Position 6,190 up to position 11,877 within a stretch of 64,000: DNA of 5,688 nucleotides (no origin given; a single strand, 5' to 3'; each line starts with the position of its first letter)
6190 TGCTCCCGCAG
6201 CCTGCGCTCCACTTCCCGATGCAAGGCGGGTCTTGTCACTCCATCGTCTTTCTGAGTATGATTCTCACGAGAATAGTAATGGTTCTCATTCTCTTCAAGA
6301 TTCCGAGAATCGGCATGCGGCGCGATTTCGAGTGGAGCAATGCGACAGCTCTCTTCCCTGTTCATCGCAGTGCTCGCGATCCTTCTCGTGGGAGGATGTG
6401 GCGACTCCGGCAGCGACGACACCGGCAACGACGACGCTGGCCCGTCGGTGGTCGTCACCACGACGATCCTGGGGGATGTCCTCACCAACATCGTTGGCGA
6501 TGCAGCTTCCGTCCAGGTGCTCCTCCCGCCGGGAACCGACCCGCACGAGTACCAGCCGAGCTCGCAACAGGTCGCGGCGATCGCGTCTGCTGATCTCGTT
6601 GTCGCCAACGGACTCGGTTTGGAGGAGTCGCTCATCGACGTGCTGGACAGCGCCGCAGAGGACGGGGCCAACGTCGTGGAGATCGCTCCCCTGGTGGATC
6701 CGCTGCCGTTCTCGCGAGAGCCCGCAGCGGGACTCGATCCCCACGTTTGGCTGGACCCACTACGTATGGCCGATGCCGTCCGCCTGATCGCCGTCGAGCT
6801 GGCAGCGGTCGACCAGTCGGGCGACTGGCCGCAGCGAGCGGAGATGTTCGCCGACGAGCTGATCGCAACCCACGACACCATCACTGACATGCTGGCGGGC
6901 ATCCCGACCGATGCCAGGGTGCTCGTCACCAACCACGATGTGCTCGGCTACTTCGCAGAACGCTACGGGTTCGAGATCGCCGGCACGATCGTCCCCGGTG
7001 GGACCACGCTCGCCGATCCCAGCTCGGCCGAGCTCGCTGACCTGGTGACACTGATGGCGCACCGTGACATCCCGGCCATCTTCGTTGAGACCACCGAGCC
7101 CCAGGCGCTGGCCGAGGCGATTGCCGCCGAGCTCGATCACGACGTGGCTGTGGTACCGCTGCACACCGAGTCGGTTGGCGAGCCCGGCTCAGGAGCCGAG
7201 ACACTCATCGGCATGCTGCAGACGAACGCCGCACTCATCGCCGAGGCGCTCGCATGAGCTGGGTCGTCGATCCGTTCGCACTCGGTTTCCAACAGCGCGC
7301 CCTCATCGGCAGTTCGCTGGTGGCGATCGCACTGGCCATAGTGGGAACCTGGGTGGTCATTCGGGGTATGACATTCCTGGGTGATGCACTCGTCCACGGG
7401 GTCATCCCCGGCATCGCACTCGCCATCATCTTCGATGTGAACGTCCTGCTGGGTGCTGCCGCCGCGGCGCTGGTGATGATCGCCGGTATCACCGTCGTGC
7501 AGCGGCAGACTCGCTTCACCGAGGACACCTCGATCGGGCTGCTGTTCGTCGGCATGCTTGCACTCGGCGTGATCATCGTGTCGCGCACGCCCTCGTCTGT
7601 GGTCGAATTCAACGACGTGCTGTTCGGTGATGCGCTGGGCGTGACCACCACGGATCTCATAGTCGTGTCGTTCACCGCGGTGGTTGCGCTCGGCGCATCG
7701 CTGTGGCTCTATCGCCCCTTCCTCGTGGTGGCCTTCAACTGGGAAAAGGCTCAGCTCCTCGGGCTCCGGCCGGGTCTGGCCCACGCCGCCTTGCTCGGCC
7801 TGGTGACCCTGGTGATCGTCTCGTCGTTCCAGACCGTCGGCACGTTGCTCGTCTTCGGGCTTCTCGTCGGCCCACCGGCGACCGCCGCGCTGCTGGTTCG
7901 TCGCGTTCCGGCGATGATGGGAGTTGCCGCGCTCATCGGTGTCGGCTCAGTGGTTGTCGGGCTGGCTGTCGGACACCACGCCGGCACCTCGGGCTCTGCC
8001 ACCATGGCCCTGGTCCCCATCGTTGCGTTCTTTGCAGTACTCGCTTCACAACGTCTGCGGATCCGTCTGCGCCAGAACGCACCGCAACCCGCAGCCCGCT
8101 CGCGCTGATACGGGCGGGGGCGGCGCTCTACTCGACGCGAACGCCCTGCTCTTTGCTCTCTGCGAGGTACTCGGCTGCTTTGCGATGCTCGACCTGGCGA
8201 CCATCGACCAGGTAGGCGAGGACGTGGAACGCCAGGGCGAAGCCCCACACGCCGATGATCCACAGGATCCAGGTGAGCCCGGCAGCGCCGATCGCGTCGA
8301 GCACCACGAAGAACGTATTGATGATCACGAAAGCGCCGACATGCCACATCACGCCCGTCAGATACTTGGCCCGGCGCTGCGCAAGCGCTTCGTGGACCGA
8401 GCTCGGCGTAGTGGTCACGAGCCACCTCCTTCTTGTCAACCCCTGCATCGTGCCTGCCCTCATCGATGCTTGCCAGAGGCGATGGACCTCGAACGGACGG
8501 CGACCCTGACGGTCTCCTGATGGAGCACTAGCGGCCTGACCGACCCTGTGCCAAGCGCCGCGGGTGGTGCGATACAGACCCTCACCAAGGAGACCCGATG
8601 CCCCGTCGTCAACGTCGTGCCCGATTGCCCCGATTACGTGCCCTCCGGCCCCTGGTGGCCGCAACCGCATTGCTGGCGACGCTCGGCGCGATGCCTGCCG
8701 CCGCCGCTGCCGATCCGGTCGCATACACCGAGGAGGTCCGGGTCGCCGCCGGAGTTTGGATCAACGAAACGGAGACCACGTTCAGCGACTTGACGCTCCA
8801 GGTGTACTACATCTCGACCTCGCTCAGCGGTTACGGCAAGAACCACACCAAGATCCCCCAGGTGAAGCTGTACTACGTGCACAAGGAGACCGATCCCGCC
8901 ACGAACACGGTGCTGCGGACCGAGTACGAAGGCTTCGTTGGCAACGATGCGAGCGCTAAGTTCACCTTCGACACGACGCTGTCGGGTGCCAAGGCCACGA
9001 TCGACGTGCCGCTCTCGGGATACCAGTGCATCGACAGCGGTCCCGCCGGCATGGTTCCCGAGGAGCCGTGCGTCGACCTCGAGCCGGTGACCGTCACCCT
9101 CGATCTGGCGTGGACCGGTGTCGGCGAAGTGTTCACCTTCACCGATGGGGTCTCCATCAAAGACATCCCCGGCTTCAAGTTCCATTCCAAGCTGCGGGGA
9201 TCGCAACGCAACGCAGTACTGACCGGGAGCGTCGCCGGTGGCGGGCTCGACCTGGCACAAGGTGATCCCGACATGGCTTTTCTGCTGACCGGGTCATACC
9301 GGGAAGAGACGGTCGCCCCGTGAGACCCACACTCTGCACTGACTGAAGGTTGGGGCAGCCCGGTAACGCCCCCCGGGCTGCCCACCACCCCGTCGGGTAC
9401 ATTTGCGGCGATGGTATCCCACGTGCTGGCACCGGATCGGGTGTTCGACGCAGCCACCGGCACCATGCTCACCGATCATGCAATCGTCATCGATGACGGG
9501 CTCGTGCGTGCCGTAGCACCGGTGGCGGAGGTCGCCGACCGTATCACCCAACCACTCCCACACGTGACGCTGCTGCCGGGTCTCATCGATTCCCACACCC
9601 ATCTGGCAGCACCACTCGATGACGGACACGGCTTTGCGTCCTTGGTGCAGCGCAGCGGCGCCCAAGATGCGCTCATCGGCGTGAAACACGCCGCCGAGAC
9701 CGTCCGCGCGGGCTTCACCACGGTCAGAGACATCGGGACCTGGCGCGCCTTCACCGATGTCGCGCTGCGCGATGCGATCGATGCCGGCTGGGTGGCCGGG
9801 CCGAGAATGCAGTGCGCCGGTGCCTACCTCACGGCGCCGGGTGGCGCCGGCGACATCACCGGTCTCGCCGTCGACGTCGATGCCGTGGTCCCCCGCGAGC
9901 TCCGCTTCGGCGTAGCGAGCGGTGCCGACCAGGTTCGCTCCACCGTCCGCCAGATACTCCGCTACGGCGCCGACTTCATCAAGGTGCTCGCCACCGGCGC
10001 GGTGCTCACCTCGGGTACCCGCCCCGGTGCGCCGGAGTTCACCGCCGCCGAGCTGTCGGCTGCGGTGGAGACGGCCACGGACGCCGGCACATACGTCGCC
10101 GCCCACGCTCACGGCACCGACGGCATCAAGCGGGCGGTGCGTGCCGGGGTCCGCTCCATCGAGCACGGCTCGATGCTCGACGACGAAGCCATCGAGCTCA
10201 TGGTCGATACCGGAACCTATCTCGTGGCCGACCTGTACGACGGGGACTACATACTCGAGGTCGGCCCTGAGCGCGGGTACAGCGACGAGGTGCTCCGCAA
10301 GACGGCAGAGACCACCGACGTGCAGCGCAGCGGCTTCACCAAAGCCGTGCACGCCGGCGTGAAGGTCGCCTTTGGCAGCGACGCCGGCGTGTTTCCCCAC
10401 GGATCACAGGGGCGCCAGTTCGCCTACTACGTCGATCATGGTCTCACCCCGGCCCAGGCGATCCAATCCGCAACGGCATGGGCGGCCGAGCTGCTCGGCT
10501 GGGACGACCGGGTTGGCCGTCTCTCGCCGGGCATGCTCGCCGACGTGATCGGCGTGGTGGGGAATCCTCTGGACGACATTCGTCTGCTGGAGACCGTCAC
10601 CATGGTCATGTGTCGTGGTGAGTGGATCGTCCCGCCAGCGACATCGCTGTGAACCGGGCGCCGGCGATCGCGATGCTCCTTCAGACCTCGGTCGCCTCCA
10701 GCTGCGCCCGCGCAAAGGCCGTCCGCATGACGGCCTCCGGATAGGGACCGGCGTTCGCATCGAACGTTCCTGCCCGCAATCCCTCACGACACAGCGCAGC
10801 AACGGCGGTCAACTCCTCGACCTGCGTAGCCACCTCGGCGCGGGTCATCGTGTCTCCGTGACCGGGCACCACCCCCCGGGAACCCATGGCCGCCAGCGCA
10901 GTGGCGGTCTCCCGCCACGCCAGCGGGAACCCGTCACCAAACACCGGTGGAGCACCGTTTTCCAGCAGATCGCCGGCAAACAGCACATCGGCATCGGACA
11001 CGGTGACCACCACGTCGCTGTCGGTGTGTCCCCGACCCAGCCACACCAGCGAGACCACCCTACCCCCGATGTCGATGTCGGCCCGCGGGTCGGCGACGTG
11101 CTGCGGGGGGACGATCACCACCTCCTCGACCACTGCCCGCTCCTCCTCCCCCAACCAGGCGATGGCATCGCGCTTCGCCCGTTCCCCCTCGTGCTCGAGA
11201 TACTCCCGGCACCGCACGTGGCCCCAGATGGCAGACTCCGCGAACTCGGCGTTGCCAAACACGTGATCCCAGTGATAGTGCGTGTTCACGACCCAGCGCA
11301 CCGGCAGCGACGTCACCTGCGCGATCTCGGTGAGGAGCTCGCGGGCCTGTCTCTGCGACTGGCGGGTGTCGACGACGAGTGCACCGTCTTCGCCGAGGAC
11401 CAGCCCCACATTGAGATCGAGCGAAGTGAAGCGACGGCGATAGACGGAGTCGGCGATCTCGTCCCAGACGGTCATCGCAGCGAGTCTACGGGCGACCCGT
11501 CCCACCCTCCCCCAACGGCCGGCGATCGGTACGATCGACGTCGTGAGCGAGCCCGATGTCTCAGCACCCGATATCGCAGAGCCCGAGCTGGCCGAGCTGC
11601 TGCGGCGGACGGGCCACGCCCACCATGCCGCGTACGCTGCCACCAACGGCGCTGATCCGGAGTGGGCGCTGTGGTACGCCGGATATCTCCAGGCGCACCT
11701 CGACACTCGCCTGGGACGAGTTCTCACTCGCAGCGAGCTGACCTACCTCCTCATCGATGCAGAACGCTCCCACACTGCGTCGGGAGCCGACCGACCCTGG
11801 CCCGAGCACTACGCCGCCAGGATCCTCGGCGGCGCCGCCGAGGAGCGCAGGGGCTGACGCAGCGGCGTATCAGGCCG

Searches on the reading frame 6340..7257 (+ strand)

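Call 42: search_protein_families(library=pfam, proteins=[window:6340-7257:+], max_evalue=0.00001)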
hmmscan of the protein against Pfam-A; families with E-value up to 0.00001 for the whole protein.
window:6340-7257:+ (305 aa): 1 family
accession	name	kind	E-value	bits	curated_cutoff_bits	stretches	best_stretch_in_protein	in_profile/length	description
PF01297.22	ZnuA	-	3.6e-65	220.5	29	1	37-303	1-263/263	Zinc-uptake complex component A periplasmic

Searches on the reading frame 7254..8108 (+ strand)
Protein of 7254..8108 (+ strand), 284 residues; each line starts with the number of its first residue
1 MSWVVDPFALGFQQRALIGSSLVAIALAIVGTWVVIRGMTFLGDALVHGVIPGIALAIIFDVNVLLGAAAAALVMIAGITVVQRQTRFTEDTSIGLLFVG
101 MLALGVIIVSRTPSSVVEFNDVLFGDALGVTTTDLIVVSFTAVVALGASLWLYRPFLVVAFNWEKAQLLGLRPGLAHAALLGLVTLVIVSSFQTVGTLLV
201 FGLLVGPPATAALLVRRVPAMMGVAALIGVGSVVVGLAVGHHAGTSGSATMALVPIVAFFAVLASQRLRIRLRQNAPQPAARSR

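Call 42: search_protein_families(library=pfam, proteins=[window:7254-8108:+], max_evalue=0.00001)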
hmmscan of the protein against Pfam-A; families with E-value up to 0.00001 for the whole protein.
window:7254-8108:+ (284 aa): 1 family
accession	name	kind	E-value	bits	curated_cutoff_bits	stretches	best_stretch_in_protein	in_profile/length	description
PF00950.22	ABC-3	-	1.1e-54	186.1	20.1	1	12-264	4-256/258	ABC 3 transport family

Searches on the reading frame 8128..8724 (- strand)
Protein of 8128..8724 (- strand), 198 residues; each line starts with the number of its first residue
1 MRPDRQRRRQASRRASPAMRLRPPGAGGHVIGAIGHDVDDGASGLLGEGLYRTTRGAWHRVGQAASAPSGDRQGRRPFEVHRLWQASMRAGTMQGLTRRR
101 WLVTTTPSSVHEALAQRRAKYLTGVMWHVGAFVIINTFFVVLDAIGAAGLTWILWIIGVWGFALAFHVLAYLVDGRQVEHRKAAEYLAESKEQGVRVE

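Call 42: search_protein_families(library=pfam, proteins=[window:8128-8724:-], max_evalue=0.00001)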
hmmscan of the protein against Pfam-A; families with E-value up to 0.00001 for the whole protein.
window:8128-8724:- (198 aa): 1 family
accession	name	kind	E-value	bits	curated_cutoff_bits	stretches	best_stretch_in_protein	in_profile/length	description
PF13239.11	2TM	-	4.9e-12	46.2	24.8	1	115-187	3-78/79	2TM domain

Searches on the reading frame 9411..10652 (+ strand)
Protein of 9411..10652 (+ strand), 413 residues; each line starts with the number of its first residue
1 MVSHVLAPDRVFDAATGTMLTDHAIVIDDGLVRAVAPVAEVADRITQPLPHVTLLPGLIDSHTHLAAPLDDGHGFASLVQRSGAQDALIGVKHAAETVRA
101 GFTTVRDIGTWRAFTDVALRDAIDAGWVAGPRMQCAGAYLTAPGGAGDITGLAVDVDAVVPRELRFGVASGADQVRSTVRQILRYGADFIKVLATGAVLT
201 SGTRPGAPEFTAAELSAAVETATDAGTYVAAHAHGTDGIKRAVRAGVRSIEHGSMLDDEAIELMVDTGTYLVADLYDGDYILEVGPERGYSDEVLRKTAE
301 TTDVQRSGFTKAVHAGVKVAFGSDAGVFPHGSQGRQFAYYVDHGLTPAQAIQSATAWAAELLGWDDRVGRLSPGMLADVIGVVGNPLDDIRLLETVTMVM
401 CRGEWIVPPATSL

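Call 42: search_protein_families(library=pfam, proteins=[window:9411-10652:+], max_evalue=0.00001)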
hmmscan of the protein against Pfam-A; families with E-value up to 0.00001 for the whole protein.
window:9411-10652:+ (413 aa): 2 families
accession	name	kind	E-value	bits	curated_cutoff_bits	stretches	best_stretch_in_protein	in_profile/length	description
PF01979.26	Amidohydro_1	-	2.4e-51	175.5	25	1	53-405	1-344/345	Amidohydrolase family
PF07969.17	Amidohydro_3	-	4e-13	50.1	29.7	1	197-380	246-442/472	Amidohydrolase family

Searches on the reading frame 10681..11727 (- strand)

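Call 42: search_protein_families(library=pfam, proteins=[window:10681-11727:-], max_evalue=0.00001)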
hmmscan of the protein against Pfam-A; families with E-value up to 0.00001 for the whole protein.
window:10681-11727:- (348 aa): 1 family
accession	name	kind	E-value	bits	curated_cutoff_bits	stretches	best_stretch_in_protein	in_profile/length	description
PF00753.33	Lactamase_B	-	1.3e-24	87.7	22.7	1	106-290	7-196/196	Metallo-beta-lactamase superfamily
